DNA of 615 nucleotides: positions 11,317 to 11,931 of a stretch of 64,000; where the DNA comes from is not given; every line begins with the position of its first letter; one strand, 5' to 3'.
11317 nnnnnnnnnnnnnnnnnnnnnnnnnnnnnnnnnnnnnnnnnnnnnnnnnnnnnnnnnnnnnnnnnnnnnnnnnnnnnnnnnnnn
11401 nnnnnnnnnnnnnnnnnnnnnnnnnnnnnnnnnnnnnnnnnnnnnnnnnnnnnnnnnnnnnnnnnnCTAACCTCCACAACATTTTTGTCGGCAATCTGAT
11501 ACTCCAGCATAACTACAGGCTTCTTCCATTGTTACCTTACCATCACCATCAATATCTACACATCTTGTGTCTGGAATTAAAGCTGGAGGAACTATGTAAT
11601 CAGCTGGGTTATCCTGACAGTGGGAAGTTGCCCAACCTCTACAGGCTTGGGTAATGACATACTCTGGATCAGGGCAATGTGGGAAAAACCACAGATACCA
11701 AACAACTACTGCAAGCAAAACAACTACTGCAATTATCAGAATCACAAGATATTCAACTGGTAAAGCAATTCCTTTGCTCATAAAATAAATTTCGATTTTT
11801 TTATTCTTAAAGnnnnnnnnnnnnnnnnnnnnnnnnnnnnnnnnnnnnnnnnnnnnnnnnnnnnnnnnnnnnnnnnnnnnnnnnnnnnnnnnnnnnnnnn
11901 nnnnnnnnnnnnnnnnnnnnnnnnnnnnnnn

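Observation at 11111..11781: Pilin-like proteins fused to small Cys-rich domains with a canonical EF-hand/dockerin-type Ca-binding loop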

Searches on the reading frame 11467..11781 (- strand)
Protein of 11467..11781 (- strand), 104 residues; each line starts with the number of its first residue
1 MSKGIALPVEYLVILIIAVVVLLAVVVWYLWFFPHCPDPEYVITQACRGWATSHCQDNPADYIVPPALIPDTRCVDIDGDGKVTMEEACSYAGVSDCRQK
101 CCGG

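Call 6: search_protein_families(library=pfam, max_evalue=0.1, proteins=[window:11467-11781:-])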
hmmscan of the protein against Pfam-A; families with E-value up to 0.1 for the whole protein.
window:11467-11781:- (104 aa): 3 families
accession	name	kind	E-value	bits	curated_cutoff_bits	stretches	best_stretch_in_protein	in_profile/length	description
PF13202.12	EF-hand_5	-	0.0073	16.2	25.9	1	73-87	6-20/25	EF hand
PF00036.39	EF-hand_1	-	0.025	14.6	25.4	1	73-89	7-23/29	EF hand domain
PF13833.12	EF-hand_8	-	0.087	13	28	0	73-90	32-49/54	EF-hand domain pair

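Call 7: search_protein_families(library=ncbifam, max_evalue=0.1, proteins=[window:11467-11781:-])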
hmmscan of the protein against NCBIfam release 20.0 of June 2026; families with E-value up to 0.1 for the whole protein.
window:11467-11781:- (104 aa): 1 family
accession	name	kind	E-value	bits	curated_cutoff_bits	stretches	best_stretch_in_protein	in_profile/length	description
NF004285.1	PRK05696.1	equivalog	0.044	13.6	179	1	12-62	20-70/171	flagellar basal body-associated protein FliL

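Call 8: find_homologous_proteins(query=window:11467-11781:-, max_evalue=0.01)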
Query window:11467-11781:- (104 aa): 9 proteins with E <= 0.01 among 12 candidates.
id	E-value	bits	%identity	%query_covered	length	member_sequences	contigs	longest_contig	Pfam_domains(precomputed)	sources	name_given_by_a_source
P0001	5.8e-67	241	100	100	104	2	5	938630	-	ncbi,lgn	ncbi:MAG: hypothetical protein QXS48_01505 [Candidatus Aenigmatarchaeota archaeon]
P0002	2.3e-45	171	73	100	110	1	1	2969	-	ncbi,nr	ncbi:MAG: hypothetical protein NZ942_02855 [Candidatus Aenigmarchaeota archaeon]|nr:hypothetical pro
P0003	5.6e-41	157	69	95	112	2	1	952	-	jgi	-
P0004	1.4e-36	143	65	97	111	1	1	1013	-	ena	-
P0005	1.6e-36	143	61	96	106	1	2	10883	-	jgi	-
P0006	5.7e-33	131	60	96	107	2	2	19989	-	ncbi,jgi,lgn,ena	-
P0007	2.1e-22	97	49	95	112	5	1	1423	-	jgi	jgi:hypothetical protein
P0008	9.3e-18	82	49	91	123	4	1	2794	-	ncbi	ncbi:MAG: hypothetical protein QXQ77_03195 [Candidatus Aenigmatarchaeota archaeon]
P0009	4.9e-5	41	44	85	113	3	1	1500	-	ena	-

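Call 9: search_solved_structures(query=window:11467-11781:-, max_evalue=10, show_alignments=3)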
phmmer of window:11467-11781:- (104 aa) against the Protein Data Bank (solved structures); distinct sequences matched with E-value up to 10: 111 (the best 60 are shown).
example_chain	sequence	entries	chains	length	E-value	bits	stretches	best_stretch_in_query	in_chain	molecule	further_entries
2m7n_A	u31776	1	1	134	3e-05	27.2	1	73-91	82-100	Calcium-binding protein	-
1jfj_A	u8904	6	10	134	3e-05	27.2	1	73-91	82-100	CALCIUM-BINDING PROTEIN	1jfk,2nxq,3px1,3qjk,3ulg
2jnx_A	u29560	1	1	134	8.9e-05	25.7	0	73-91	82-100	Calcium binding protein 2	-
2i18_A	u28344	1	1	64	0.0051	20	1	73-91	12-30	Calcium-binding protein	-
4il1_A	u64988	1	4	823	0.021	18.1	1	75-100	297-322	Calmodulin, Calcineurin subunit B type 1, Serine/threonine-protein phosphatase 2B catalyti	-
3ll8_B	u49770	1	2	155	0.039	17.2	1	75-100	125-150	Calcineurin subunit B type 1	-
2p6b_B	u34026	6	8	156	0.04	17.1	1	75-100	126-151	Calcineurin subunit B isoform 1 | Calcineurin subunit B type 1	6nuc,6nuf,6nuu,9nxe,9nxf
1aui_B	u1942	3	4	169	0.045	17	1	75-100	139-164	SERINE/THREONINE PHOSPHATASE 2B | CALCINEURIN B SUBUNIT ISOFORM 1 | SERINE/THREONINE PHOSPHATASE B2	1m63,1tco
1mf8_B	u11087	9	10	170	0.046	16.9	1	75-100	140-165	CALCINEURIN B SUBUNIT ISOFORM 1 | Calcineurin subunit B type 1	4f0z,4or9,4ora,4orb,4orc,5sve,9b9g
7u0t_A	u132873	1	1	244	0.14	15.4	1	75-100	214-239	Serine/threonine-protein phosphatase 2B catalytic subunit gamma isoform,Calcineurin subuni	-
3kpx_A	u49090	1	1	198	0.14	15.4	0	75-97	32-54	Apophotoprotein clytin-3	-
4n1f_A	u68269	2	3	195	0.26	14.5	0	75-97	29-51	Obelin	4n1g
2f8p_A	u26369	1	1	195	0.26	14.5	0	75-97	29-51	Obelin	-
8c6o_A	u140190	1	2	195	0.26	14.5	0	75-97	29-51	Obelin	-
1el4_A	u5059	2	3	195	0.26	14.5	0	75-97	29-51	OBELIN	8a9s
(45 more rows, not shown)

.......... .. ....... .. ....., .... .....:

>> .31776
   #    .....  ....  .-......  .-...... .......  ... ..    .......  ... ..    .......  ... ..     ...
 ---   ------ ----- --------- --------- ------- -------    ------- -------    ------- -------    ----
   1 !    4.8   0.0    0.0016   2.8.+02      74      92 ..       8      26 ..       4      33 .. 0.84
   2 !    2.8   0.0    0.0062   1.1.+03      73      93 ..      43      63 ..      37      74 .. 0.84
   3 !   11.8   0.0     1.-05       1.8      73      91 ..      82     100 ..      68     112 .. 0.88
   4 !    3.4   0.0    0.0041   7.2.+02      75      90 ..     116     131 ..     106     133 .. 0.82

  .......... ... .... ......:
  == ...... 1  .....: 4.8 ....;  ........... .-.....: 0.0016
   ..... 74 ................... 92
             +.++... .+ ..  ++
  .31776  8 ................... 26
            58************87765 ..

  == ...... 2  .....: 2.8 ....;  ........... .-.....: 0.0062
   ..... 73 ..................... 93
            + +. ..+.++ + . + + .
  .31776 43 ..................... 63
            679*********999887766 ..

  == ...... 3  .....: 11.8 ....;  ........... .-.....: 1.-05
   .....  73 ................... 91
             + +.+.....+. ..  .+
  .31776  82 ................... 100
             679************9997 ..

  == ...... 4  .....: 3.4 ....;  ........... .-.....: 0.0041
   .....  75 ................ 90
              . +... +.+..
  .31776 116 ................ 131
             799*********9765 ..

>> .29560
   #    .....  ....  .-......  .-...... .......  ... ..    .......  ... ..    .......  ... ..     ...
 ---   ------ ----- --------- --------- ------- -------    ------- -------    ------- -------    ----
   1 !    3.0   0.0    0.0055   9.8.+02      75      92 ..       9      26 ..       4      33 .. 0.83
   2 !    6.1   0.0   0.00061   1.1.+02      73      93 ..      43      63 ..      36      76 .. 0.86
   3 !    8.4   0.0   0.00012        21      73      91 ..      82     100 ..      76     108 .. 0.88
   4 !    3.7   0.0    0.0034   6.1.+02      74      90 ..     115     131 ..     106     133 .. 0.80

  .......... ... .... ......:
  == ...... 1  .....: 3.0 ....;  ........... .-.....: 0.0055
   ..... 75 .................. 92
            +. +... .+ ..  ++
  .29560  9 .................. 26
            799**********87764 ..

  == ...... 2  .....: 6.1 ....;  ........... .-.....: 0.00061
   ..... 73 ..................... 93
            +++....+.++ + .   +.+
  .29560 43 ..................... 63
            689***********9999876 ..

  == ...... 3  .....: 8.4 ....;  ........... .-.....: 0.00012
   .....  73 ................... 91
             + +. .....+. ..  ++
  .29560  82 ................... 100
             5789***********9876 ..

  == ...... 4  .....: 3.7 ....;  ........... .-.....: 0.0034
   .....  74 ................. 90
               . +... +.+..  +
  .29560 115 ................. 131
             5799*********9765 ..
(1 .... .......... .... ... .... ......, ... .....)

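Call 17: predict_structure(alignment_id=A1)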
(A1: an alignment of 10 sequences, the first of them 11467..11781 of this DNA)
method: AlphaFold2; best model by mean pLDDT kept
length: 104 residues; sequences in the alignment: 10
mean_pLDDT: 83.3   pTM: 0.55
mean pLDDT of the five models: 83.3, 82.6, 82.2, 80.7, 79.4
residues with pLDDT >= 90: 18; 70-90: 78; 50-70: 7; < 50: 1
segments of 3 or more residues with pLDDT < 50: none
pLDDT, mean of each block of 10 residues (from residue 1): 69 95 91 77 88 83 82 80 87 84 74
secondary structure, 60 per line:
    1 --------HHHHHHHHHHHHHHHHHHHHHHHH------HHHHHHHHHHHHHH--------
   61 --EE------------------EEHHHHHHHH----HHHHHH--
elements in order: H9-32 H39-52 H85-92 H97-102

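Call 19: search_protein_representatives(alignment_id=A1)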
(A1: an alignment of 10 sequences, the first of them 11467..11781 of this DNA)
Query: 10 sequences, 109 profile positions. Proteins with E-value up to 0.001 (for the whole library): 187; up to 1e-10: 6; up to 1e-30: 2. The best 150 are listed.
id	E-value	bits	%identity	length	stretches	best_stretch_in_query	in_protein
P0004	9.8e-47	173.7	-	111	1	1-109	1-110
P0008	3.7e-42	159.0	-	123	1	3-108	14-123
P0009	3.0e-20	88.5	-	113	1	1-108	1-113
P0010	4.7e-16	75.0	-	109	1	2-108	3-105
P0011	3.9e-15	72.0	-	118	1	2-108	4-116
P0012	1.5e-12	63.7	-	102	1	3-108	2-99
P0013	2.1e-10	56.8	-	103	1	1-108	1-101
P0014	7.0e-10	55.1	-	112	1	1-108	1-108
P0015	7.7e-10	55.0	-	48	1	63-108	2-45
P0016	5.2e-09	52.3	-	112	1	1-108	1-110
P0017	1.2e-08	51.2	-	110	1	1-108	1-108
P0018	1.2e-08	51.2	-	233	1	1-108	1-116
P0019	1.3e-08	51.1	-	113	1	1-108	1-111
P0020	3.5e-08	49.7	-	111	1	3-108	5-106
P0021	4.5e-08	49.3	-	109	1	2-102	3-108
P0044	9.9e-07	45.0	-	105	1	1-108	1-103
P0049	1.7e-06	44.2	-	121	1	1-108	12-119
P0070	1.3e-05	41.4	-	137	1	1-108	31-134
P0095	4.4e-05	39.7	-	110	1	1-108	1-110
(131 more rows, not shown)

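Call 24: fold_search(model_id=the predicted structure, library=pdb)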
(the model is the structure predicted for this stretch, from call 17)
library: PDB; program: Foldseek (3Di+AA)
matches with E <= 10: 301; with E <= 0.001: 0
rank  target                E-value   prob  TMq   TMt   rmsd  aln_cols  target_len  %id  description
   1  5nin_B                1.0e+00  0.21  0.28  0.22   8.1        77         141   19  Crystal Structure of AKAP79 calmodulin binding domain peptide in complex with Ca2+/Calmodulin (released 2017-12-06)
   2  2f2o_B                1.1e+00  0.33  0.29  0.20   4.6        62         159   24  Structure of calmodulin bound to a calcineurin peptide: a new way of making an old binding mode (released 2006-02-21)
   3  6iie                  1.2e+00  0.14  0.22  0.26   9.6        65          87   18  Crystal structure of human diacylglycerol kinase alpha EF-hand domains bound to Ca2+ (released 2019-02-20)
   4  2lv6_A                1.5e+00  0.28  0.29  0.21   4.8        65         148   20  The complex between Ca-Calmodulin and skeletal muscle myosin light chain kinase from combination of NMR and aqueous an (released 2013-02-20)
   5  6xxx_AAA              1.6e+00  0.25  0.31  0.23   6.7        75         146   21  1.25 Angstrom crystal structure of Ca/CaM A102V:RyR2 peptide complex (released 2021-02-10)
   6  7vuu_C                1.6e+00  0.16  0.24  0.37   5.8        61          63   24  Crystal structure of AlleyCat10 with inhibitor (released 2022-07-27)
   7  6y94_MODEL_1_A        1.7e+00  0.21  0.31  0.23   7.0        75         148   21  Ca2+-bound Calmodulin mutant N53I (released 2020-04-29)
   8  8zlw_N                1.7e+00  0.16  0.29  0.22   8.8        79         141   22  Crystal Structure of RDGC IQ motif/dCaM Complex (released 2025-04-02)
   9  6dah_B                2.0e+00  0.16  0.26  0.21   5.2        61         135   23  2.5 Angstrom crystal structure of the N97S CaM mutant (released 2018-10-17)
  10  4bw8_A                2.2e+00  0.15  0.25  0.20   5.8        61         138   21  Calmodulin with small bend in central helix (released 2014-01-15)
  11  1qx2_B                2.2e+00  0.11  0.22  0.30  10.0        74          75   15  X-ray Structure of Calcium-loaded Calbindomodulin (A Calbindin D9k Re-engineered to Undergo a Conformational Opening)  (released 2004-05-25)
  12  3u0k_A                2.2e+00  0.08  0.21  0.13   7.6        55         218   22  Crystal Structure of the genetically encoded calcium indicator RCaMP (released 2012-10-03)
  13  6y4p_A                2.3e+00  0.15  0.25  0.20   5.7        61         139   21  Calmodulin N53I variant bound to cardiac ryanodine receptor (RyR2) calmodulin binding domain (released 2020-04-29)
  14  7vur_A                2.4e+00  0.18  0.28  0.42   5.6        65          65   20  Crystal structure of AlleyCat9 with calcium but no inhibitor (released 2022-07-27)
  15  6xy3_AAA              2.4e+00  0.15  0.32  0.24  11.2        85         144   20  2.0 Angstrom crystal structure of Ca/CaM N53I:RyR2 peptide complex (released 2021-02-10)
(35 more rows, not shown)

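Call 30: find_homologous_proteins(query=A2, max_evalue=0.001)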
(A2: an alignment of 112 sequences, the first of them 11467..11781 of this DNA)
Query A2 (112 sequences) (104 aa, profile of the alignment): 203 proteins with E <= 0.001 among 4793 candidates; the best 120 are listed.
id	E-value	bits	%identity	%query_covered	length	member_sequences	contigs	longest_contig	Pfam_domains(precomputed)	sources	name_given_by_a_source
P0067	1.0e-33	134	-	-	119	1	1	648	-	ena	-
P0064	3.3e-32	129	36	61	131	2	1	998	-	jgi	jgi:hypothetical protein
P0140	1.5e-31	127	39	44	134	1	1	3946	-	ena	-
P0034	2.3e-31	126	-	-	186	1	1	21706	-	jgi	jgi:hypothetical protein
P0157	5.9e-31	125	41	44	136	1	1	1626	-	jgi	jgi:Flp pilus assembly protein TadG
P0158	6.4e-31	125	31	95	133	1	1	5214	-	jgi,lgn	jgi:hypothetical protein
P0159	1.5e-30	124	32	95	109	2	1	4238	-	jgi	jgi:hypothetical protein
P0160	2.7e-30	123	-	-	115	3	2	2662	-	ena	-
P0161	1.0e-29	121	-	-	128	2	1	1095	-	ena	-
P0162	1.5e-29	120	-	-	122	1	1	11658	-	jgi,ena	-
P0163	2.3e-29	120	29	82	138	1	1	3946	-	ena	-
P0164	2.9e-29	120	33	78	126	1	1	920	-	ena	-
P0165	3.1e-29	119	-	-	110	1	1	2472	-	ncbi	ncbi:MAG: hypothetical protein V1678_03715 [Candidatus Aenigmatarchaeota archaeon]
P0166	4.2e-29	119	43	44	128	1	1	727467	-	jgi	jgi:hypothetical protein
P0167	4.5e-29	119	26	95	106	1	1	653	-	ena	-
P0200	9.4e-26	108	25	94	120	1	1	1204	-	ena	-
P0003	4.7e-25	106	69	95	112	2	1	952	-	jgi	-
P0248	1.5e-23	101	-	-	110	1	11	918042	-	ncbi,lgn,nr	ncbi:MAG: hypothetical protein HYW26_03105 [Candidatus Aenigmarchaeota archaeon]|nr:hypothetical pro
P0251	1.7e-23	101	-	-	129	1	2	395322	-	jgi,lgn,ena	jgi:hypothetical protein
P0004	2.2e-23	101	65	97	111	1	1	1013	-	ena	-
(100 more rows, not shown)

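Call 31: search_protein_families(library=pfam, alignment_id=A2, max_evalue=0.01)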
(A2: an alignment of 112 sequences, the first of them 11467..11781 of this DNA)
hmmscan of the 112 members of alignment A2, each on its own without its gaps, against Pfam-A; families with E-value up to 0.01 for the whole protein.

A. member 1, window:11467-11781:- (104 aa): 1 family
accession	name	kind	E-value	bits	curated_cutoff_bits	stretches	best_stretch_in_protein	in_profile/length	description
PF13202.12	EF-hand_5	-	0.0073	16.2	25.9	1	73-87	6-20/25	EF hand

B. families by the number of members that match (of 112 scanned): 15 families
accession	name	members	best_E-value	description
PF00404.24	Dockerin_1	2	0.00018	Dockerin type I domain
PF11337.13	DUF3139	2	0.0002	Protein of unknown function (DUF3139)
PF15820.10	ECSCR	1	6.1e-05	Endothelial cell-specific chemotaxis regulator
PF02706.20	Wzz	1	0.0022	Chain length determinant protein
PF00335.26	Tetraspanin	1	0.0032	Tetraspanin family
PF01350.22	Flavi_NS4A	1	0.0041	Flavivirus non-structural protein NS4A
PF01549.29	ShK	1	0.0043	ShK domain-like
PF18271.8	GH131_N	1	0.0051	Glycoside hydrolase 131 catalytic N-terminal domain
PF12911.12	OppC_N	1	0.0056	N-terminal TM domain of oligopeptide transport permease C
PF00036.39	EF-hand_1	1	0.0067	EF hand domain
PF25630.1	Phycodna_minor_capsid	1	0.007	Phycodnaviridae minor capsid protein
PF13202.12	EF-hand_5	1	0.0073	EF hand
PF15461.11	BCD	1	0.0089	Beta-carotene 15,15'-dioxygenase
PF05478.16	Prominin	1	0.0094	Prominin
PF18949.5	DUF5693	1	0.0095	Family of unknown function (DUF5693)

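Call 33: find_encoding_contigs(protein=window:11467-11781:-, flank=10000, max_places=5)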
Protein window:11467-11781:- (104 aa): 6 contigs read that carry it; 4 places shown.
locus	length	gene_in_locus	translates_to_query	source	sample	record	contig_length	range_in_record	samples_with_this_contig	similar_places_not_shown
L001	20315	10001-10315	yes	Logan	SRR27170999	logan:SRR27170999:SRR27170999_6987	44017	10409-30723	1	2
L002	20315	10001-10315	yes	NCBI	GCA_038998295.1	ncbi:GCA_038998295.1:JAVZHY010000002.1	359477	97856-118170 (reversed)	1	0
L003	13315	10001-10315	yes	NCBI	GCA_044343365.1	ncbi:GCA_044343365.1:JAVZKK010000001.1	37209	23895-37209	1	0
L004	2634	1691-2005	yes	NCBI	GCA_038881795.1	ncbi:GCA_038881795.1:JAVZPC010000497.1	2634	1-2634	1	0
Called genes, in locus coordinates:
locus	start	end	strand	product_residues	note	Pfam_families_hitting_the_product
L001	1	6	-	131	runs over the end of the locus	-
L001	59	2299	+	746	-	PF00437:T2SSE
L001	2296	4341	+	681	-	-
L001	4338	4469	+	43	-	-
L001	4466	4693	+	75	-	-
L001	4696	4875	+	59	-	-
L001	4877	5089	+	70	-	-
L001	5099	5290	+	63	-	-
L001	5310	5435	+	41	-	-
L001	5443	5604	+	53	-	-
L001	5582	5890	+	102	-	-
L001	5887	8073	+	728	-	-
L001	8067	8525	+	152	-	-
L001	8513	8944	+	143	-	-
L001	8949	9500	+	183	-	-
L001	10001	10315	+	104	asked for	-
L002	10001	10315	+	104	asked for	-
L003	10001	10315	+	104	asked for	-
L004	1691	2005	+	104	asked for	-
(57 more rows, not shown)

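Call 34: find_encoding_contigs(protein=P0248, flank=10000, max_places=1)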
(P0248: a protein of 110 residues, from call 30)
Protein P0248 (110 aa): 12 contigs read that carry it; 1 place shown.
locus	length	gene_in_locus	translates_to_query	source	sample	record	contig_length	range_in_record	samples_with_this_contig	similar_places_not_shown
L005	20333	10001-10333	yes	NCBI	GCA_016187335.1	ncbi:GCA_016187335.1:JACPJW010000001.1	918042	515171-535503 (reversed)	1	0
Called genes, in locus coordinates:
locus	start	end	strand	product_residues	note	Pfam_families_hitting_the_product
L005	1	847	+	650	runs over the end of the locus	PF00482:T2SSF (weak)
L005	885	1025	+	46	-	-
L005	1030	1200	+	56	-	-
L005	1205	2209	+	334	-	-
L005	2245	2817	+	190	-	-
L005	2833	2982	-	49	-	-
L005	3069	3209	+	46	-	-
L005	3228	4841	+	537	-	-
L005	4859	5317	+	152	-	-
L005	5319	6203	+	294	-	-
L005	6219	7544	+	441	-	-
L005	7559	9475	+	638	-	PF01551:Peptidase_M23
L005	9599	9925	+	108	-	-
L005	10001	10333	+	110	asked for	-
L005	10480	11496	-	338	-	PF00752:XPG_N, PF00867:XPG_I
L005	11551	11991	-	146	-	-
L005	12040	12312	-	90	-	PF00736:EF1_GNE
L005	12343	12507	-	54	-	PF07754:Ribosomal_aS21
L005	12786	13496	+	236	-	PF13641:Glyco_tranf_2_3, PF00535:Glycos_transf_2, PF10111:Glyco_tranf_2_2 (weak)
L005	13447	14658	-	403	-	PF13439:Glyco_transf_4, PF13477:Glyco_trans_4_2 (faint), PF13579:Glyco_trans_4_4, PF00534:Glycos_transf_1, PF13692:Glyco_trans_1_4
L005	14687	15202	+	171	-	PF01864:CarS-like, PF01148:CTP_transf_1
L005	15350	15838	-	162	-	PF09335:VTT_dom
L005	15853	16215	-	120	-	PF03551:PadR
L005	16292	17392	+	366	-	PF01658:Inos-1-P_synth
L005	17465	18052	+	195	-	PF01066:CDP-OH_P_transf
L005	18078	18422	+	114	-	PF01981:PTH2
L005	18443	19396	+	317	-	PF01142:TruD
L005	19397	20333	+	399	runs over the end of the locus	PF13506:Glyco_transf_21, PF00535:Glycos_transf_2, PF10111:Glyco_tranf_2_2, PF13641:Glyco_tranf_2_3, PF13632:Glyco_trans_2_3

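Call 35: find_encoding_contigs(protein=P0166, flank=10000, max_places=1)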
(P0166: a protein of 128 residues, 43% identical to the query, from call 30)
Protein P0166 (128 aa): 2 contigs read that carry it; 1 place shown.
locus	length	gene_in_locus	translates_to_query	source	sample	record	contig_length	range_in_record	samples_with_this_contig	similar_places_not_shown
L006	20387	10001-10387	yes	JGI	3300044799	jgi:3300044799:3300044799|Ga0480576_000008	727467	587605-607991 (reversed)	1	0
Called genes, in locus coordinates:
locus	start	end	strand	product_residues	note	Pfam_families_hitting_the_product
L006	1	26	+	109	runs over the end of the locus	-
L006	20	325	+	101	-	-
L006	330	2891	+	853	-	-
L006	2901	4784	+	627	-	-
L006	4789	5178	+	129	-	-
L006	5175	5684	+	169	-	-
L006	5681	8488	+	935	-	-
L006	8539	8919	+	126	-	-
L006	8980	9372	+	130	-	-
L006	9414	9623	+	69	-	-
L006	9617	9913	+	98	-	PF01918:Alba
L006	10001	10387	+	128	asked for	-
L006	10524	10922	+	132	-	-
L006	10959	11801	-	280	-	-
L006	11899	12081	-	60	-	-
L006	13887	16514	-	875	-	PF00690:Cation_ATPase_N, PF08282:Hydrolase_3 (faint), PF00122:E1-E2_ATPase, PF13246:Cation_ATPase, PF00702:Hydrolase, PF00689:Cation_ATPase_C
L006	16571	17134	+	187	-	PF09335:VTT_dom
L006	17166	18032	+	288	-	PF00696:AA_kinase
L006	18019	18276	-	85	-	PF01037:AsnC_trans_reg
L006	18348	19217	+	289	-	PF02729:OTCace_N, PF00185:OTCace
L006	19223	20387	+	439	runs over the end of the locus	PF00202:Aminotran_3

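Call 36: predict_structure(alignment_id=A2)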
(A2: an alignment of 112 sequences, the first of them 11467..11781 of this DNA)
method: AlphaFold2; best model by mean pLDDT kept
length: 104 residues; sequences in the alignment: 112
mean_pLDDT: 89.2   pTM: 0.65
mean pLDDT of the five models: 89.2, 87.9, 87.6, 87.5, 85.7
residues with pLDDT >= 90: 54; 70-90: 47; 50-70: 3; < 50: 0
segments of 3 or more residues with pLDDT < 50: none
pLDDT, mean of each block of 10 residues (from residue 1): 79 97 96 88 93 88 89 85 91 89 78
secondary structure, 60 per line:
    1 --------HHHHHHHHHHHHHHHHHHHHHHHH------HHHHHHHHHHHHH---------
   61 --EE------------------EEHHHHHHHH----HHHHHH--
elements in order: H9-32 H39-51 H85-92 H97-102
